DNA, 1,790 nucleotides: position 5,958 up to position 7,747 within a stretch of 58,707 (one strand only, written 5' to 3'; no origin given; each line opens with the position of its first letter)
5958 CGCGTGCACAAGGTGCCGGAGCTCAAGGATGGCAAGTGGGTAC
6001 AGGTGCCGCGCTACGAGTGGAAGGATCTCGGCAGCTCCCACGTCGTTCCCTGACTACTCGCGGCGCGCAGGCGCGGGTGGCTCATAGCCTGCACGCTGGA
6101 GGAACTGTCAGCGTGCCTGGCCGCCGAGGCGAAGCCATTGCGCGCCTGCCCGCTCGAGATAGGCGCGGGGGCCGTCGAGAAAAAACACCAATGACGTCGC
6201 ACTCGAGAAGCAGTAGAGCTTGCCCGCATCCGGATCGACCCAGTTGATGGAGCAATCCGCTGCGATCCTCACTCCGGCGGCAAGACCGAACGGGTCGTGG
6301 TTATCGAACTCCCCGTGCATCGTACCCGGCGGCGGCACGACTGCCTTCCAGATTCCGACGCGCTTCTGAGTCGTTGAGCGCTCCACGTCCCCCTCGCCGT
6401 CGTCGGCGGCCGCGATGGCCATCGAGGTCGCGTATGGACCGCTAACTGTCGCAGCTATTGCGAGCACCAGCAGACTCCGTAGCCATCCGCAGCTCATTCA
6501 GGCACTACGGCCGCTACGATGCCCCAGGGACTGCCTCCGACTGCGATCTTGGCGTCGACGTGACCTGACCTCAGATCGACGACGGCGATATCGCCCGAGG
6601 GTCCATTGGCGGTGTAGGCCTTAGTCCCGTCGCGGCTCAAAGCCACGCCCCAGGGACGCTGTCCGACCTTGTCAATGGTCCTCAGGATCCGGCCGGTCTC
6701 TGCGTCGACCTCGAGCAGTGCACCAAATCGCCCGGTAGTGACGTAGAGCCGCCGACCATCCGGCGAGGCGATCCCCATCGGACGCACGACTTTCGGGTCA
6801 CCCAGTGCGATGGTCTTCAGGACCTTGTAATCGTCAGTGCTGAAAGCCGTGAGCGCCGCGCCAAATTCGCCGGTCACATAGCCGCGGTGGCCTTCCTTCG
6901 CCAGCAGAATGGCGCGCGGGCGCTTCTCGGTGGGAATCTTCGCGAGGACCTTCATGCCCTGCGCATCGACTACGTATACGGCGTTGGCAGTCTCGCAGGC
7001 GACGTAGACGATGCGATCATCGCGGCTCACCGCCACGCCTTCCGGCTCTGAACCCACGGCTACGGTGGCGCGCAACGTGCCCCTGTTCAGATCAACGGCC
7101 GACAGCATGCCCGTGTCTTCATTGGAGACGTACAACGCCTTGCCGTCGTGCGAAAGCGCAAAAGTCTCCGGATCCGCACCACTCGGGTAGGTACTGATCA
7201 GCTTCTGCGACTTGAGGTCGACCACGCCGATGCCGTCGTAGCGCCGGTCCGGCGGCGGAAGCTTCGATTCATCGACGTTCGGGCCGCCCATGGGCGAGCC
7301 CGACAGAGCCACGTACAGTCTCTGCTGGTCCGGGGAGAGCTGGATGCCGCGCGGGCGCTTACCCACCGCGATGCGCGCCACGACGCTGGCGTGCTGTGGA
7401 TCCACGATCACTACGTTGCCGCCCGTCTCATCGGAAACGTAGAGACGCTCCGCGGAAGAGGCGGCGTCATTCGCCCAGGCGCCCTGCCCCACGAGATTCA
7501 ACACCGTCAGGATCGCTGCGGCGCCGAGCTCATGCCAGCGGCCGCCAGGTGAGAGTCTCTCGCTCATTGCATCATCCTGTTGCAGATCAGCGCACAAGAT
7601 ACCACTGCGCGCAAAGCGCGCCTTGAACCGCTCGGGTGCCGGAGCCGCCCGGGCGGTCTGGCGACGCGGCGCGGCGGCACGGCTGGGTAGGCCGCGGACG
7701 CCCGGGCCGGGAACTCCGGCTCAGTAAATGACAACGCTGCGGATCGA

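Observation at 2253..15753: Lanthanide-type xoxF heads a long gene string with a non-canonical accessory set: candidate undescribed lanthanide/metal acquisition and handling system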

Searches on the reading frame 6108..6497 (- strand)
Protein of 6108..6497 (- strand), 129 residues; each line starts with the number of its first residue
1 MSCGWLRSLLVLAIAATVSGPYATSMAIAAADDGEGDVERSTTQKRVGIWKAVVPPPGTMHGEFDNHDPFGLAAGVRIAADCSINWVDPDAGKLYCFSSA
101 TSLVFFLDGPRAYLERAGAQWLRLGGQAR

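Call 3: search_protein_families(library=pfam, proteins=[window:6108-6497:-], max_evalue=0.01)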
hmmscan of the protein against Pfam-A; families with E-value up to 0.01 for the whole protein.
window:6108-6497:- (129 aa): 0 families

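Call 4: search_protein_families(library=ncbifam, proteins=[window:6108-6497:-], max_evalue=0.01)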
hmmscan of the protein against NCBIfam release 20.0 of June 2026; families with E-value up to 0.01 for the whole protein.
window:6108-6497:- (129 aa): 1 family
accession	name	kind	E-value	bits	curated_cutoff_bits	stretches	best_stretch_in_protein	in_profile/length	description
NF033706.1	Ni_bind_SCO4226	equivalog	0.0078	16.2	125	0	85-102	40-57/82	SCO4226 family nickel-binding protein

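Call 30: find_homologous_proteins(query=window:6108-6497:-, max_evalue=0.001)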
Query window:6108-6497:- (129 aa): 561 proteins with E <= 0.001 among 635 candidates; the best 120 are listed.
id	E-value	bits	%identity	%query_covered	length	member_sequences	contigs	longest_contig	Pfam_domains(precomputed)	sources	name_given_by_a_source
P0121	1.1e-80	286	98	100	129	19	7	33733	-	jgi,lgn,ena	jgi:hypothetical protein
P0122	2.7e-61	223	86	91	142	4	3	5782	-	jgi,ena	-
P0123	3.7e-59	216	83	93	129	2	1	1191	-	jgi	-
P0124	8.1e-53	196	75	95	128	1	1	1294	-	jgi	jgi:hypothetical protein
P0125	1.4e-47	179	70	95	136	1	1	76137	-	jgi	jgi:hypothetical protein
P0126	2.3e-47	178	73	92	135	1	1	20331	-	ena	-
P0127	2.3e-47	178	72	88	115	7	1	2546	-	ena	-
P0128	3.3e-47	178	70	93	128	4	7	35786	-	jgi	jgi:hypothetical protein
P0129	1.0e-46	176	78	79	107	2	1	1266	-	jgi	-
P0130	5.1e-46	174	69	95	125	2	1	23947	-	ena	-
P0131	3.9e-45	171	72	88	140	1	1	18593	-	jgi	jgi:hypothetical protein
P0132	1.5e-41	159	84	62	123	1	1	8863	-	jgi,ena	-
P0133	2.0e-41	159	71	76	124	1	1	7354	-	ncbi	ncbi:MAG: hypothetical protein ACRETS_04200 [Steroidobacteraceae bacterium]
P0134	2.0e-41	159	71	76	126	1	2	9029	-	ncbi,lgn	ncbi:MAG: hypothetical protein ACRETG_04330 [Steroidobacteraceae bacterium]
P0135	2.2e-41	159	69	91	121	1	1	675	-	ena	-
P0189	2.0e-37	146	62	91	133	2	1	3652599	-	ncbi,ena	-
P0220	1.7e-36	143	61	95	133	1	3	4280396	-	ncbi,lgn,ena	-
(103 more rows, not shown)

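Call 31: find_encoding_contigs(protein=P0220, flank=10000, max_places=3)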
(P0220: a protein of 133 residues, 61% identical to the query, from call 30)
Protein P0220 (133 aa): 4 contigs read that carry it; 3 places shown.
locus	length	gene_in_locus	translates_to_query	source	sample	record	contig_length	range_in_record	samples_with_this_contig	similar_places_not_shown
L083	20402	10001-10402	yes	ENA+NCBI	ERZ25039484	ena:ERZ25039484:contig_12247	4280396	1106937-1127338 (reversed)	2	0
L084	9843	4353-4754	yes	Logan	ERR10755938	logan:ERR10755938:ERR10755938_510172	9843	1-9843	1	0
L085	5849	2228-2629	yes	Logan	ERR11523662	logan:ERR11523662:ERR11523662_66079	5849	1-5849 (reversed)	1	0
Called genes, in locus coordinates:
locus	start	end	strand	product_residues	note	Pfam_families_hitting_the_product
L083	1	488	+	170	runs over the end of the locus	-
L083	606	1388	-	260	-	-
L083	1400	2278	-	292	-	PF09865:DUF2092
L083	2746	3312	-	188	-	PF13436:Gly-zipper_OmpA (weak), PF13488:Gly-zipper_Omp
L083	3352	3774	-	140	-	-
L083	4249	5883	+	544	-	PF00884:Sulfatase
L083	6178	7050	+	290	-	-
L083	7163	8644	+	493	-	PF03573:OprD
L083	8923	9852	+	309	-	PF00480:ROK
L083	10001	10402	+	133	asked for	-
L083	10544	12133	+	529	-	PF00890:FAD_binding_2 (faint), PF00996:GDI (faint), PF01266:DAO (weak), PF01593:Amino_oxidase, PF01946:Thi4 (weak), PF12831:FAD_oxidored (faint), PF13450:NAD_binding_8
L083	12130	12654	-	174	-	PF11157:DUF2937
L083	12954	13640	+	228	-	-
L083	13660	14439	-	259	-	-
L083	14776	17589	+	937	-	PF00989:PAS, PF08448:PAS_4, PF13426:PAS_9 (weak), PF00990:GGDEF, PF00563:EAL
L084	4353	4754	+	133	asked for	-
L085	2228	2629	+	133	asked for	-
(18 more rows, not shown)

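Call 32: find_encoding_contigs(protein=P0189, flank=10000, max_places=3)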
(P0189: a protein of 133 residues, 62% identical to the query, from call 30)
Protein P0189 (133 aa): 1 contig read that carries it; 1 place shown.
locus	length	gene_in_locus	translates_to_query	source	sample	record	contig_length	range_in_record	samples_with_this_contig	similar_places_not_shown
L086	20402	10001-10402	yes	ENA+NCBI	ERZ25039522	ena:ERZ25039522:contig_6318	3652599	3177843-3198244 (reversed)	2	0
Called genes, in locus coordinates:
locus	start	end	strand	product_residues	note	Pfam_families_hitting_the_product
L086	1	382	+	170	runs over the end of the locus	-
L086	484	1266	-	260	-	-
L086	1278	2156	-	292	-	PF09865:DUF2092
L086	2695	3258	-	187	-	PF13436:Gly-zipper_OmpA (weak), PF13488:Gly-zipper_Omp (weak)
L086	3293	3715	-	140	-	-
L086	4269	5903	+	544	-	PF00884:Sulfatase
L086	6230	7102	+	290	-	-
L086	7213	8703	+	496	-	PF03573:OprD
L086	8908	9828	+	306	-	PF00480:ROK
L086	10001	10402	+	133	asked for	-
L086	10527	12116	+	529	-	PF00890:FAD_binding_2 (faint), PF00996:GDI (faint), PF01266:DAO (weak), PF01593:Amino_oxidase, PF01946:Thi4 (weak), PF12831:FAD_oxidored (weak), PF13450:NAD_binding_8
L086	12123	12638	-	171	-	PF11157:DUF2937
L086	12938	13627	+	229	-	-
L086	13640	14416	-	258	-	-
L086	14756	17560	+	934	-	PF00989:PAS (weak), PF08448:PAS_4, PF13426:PAS_9, PF00990:GGDEF, PF00563:EAL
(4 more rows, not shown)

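Call 64: predict_structure(alignment_id=A4)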
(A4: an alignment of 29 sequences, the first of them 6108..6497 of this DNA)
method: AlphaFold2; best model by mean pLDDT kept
length: 129 residues; sequences in the alignment: 29
mean_pLDDT: 56.4   pTM: 0.32
mean pLDDT of the five models: 56.4, 56.2, 54.9, 53.7, 51.7
residues with pLDDT >= 90: 0; 70-90: 35; 50-70: 37; < 50: 57
segments of 3 or more residues with pLDDT < 50: 17-61, 66-68, 70-74
pLDDT, mean of each block of 10 residues (from residue 1): 50 50 41 38 43 45 50 49 70 71 72 78 77
secondary structure, 60 per line:
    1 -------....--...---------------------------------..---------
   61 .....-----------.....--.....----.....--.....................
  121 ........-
elements in order: H8-11 E61-65 E77-81 E84-88 E93-97 H100-128

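Call 66: search_protein_families(alignment_id=A4, library=pfam, max_evalue=1)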
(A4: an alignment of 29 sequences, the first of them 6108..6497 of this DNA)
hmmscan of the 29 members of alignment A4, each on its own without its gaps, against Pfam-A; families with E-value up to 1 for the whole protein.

A. member 1, window:6108-6497:- (129 aa): 1 family
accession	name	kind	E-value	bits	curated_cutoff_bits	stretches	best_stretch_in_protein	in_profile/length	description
PF04945.19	YHS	-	0.021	15.3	30.3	1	92-116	22-46/47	YHS domain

B. families by the number of members that match (of 29 scanned): 8 families
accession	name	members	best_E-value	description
PF04945.19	YHS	25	0.00061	YHS domain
PF12018.13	FAP206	9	0.044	Domain of unknown function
PF00333.26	Ribosomal_S5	1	0.076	Ribosomal protein S5, N-terminal domain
PF01006.25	HCV_NS4a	1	0.089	Hepatitis C virus non-structural protein NS4a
PF04364.18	DNA_pol3_chi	1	0.11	DNA polymerase III chi subunit, HolC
PF15757.10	Amelotin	1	0.11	Amelotin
PF23924.1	DUF7263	1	0.2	Family of unknown function (DUF7263)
PF14026.12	SCO4226-like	1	0.27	Nickel responsive protein SCO4226-like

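Call 68: fold_search(model_id=the predicted structure, library=pdb)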
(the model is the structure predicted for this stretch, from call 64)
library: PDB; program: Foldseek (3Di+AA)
matches with E <= 10: 61; with E <= 0.001: 0
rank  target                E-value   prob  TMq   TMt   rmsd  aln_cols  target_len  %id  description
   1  4v88_BW               1.4e+00  0.38  0.21  0.27   3.1        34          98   24  The structure of the eukaryotic ribosome at 3.0 A resolution. (released 2014-07-09)
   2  6q8y_AE               1.8e+00  0.33  0.21  0.37   3.2        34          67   24  Cryo-EM structure of the mRNA translating and degrading yeast 80S ribosome-Xrn1 nuclease complex (released 2019-03-13)
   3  7qiw_Y                1.9e+00  0.33  0.21  0.41   3.2        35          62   17  Specific features and methylation sites of a plant ribosome. 60S ribosomal subunit. (released 2022-07-13)
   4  5vx6_B                3.8e+00  0.04  0.18  0.13   7.8        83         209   14  Structure of Bacillus subtilis Inhibitor of motility (MotI/DgrA) (released 2017-11-22)
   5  8pj1_5                4.0e+00  0.06  0.16  0.06  11.1        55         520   11  Structure of human 48S translation initiation complex in open codon scanning state (48S-1) (released 2024-08-14)
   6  9h91_X                4.0e+00  0.04  0.17  0.26  13.3        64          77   14  Cryo-EM structure of the Vibrio natrigens 50S ribosomal subunit in complex with the proline-rich antimicrobial peptide (released 2025-05-21)
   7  4v91_W                4.9e+00  0.15  0.20  0.41   3.2        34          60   24  Kluyveromyces lactis 80S ribosome in complex with CrPV-IRES (released 2014-07-09)
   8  4jjn_K                4.9e+00  0.01  0.12  0.09  10.8        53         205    9  Crystal structure of heterochromatin protein Sir3 in complex with a silenced yeast nucleosome (released 2013-05-15)
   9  1ffk_R                5.2e+00  0.15  0.21  0.47   3.1        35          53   23  CRYSTAL STRUCTURE OF THE LARGE RIBOSOMAL SUBUNIT FROM HALOARCULA MARISMORTUI AT 2.4 ANGSTROM RESOLUTION (released 2000-08-14)
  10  4adx_U                5.6e+00  0.14  0.21  0.48   3.1        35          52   23  The Cryo-EM Structure of the Archaeal 50S Ribosomal Subunit in Complex with Initiation Factor 6 (released 2012-02-08)
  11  5egq_D                5.6e+00  0.11  0.18  0.07   4.2        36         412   11  Structure of tetrameric rat phenylalanine hydroxylase mutant R270K, residues 25-453 (released 2016-05-18)
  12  8br8_LX               5.9e+00  0.14  0.22  0.41   3.0        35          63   14  Giardia ribosome in POST-T state (A1) (released 2023-03-15)
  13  3h43_I                5.9e+00  0.08  0.22  0.32   5.1        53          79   23  N-terminal domain of the proteasome-activating nucleotidase of Methanocaldococcus jannaschii (released 2009-06-09)
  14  5vx6_A                5.9e+00  0.03  0.21  0.15   7.8        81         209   14  Structure of Bacillus subtilis Inhibitor of motility (MotI/DgrA) (released 2017-11-22)
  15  7hp3_B                5.9e+00  0.02  0.15  0.13  12.5        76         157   14  PanDDA analysis group deposition -- Crystal Structure of ZIKV NS2B-NS3 protease in complex with ASAP-0014790-001 (released 2025-05-28)
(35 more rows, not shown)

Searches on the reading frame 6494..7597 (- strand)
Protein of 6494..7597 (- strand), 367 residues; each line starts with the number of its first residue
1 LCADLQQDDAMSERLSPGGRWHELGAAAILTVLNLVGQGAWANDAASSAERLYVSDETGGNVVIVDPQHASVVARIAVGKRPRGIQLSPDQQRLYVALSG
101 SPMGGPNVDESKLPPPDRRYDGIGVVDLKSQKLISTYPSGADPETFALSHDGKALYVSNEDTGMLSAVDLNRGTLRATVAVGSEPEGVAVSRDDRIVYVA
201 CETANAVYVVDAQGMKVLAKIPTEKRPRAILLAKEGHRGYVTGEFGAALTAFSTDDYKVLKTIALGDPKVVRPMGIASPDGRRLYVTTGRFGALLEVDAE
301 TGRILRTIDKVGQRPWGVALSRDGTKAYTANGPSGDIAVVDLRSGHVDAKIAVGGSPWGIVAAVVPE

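Call 3: search_protein_families(library=pfam, proteins=[window:6494-7597:-], max_evalue=0.01)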
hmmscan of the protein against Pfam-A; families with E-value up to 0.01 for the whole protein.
window:6494-7597:- (367 aa): 13 families
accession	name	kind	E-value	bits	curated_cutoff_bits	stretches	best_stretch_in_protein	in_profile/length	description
PF21783.3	YNCE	-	5.9e-18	65.7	27.1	2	193-267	252-326/339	YNCE-like beta-propeller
PF10282.15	Lactonase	-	9e-13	48.6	21.7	1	118-185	263-337/344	Lactonase, 7-bladed beta-propeller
PF02239.22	Cytochrom_D1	-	1.4e-12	47.3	25.5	1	146-225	41-119/368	Cytochrome D1 heme domain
PF08450.18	SGL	-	3.2e-10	40.5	26.3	1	143-241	136-242/246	SMP-30/Gluconolactonase/LRE-like region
PF01436.27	NHL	-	2.7e-06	27.6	20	0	184-203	3-20/28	NHL repeat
PF25174.1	Beta-prop_THOC3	-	2.8e-06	27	305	1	126-285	74-229/272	THOC3 beta-propeller domain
PF01731.26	Arylesterase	-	4e-06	27.4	21.3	0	183-212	54-83/86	Arylesterase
PF13449.12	Phytase-like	-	1.8e-05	25.2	27.6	0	184-225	69-108/284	Esterase-like activity of phytase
PF13360.13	PQQ_2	-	2.9e-05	24.3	27.6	0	275-305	28-56/233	Outer membrane protein assembly factor BamB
PF13570.13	Beta-prop_ACSF4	-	4.4e-05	23.5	133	1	161-304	27-167/329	Beta-alanine-activating enzyme, beta-propeller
PF23414.1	Beta-prop_EML_2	-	0.00039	20.3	90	0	150-227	7-83/266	Echinoderm microtubule-associated protein second beta-propeller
PF06433.17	Me-amine-dh_H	-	0.0019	17.7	21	0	168-222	275-330/343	Methylamine dehydrogenase heavy chain (MADH)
PF16819.11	DUF5074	-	0.0079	15.7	27.2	0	204-324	71-193/353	Domain of unknown function (DUF5074)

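Call 4: search_protein_families(library=ncbifam, proteins=[window:6494-7597:-], max_evalue=0.01)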
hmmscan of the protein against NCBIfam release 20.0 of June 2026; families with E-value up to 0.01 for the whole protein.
window:6494-7597:- (367 aa): 13 families
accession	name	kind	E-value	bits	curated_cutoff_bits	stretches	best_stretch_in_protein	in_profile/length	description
TIGR03866.1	PQQ_ABC_repeats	subfamily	8.5e-66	222.1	287.3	2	121-362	63-308/310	PQQ-dependent catabolism-associated beta-propeller protein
TIGR02276.1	beta_rpt_yvtn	repeat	8.4e-40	134.5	27.85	5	323-361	2-40/42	beta-propeller repeat protein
NF052340.1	hydrazine_beta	equivalog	5.7e-31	107.9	560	3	123-241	57-178/372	hydrazine synthase subunit beta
NF052280.1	7_blade_YncE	equivalog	4.2e-24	85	400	3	204-348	54-205/338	7-bladed beta-propeller protein YncE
NF052342.1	hydrazine_BC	exception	3e-23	81.9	1250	3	122-241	62-184/690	hydrazine synthase subunit beta-gamma fusion subunit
NF052460.1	L-NosZ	equivalog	3.2e-20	72.1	700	1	117-264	61-213/480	clade III lactonase-type nitrous-oxide reductase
TIGR03907.1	QH_beta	equivalog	1.2e-13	50.9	223.2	2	254-333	18-101/338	quinohemoprotein amine dehydrogenase subunit beta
NF048007.1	MmpL3Stblzr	equivalog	5.8e-13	48.7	600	2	179-361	87-274/366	MmpL3/TtfA transport complex stabilizer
NF038117.1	choice_anch_I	subfamily_domain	5.7e-12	45.2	300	1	56-217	71-209/458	choice-of-anchor I family protein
NF041516.1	PA2928_fam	subfamily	3.8e-07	29.8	70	1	162-211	312-365/376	PA2928 family protein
NF038015.2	AztD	exception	4.3e-07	29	400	0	319-363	310-354/356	zinc metallochaperone AztD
TIGR02658.1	TTQ_MADH_Hv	equivalog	0.00013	20.9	454.45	0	167-222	289-345/358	methylamine dehydrogenase (amicyanin) large subunit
NF053768.1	CIS12_fam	equivalog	0.003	16.3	860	0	170-324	31-179/715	CIS12 family contractile injection system protein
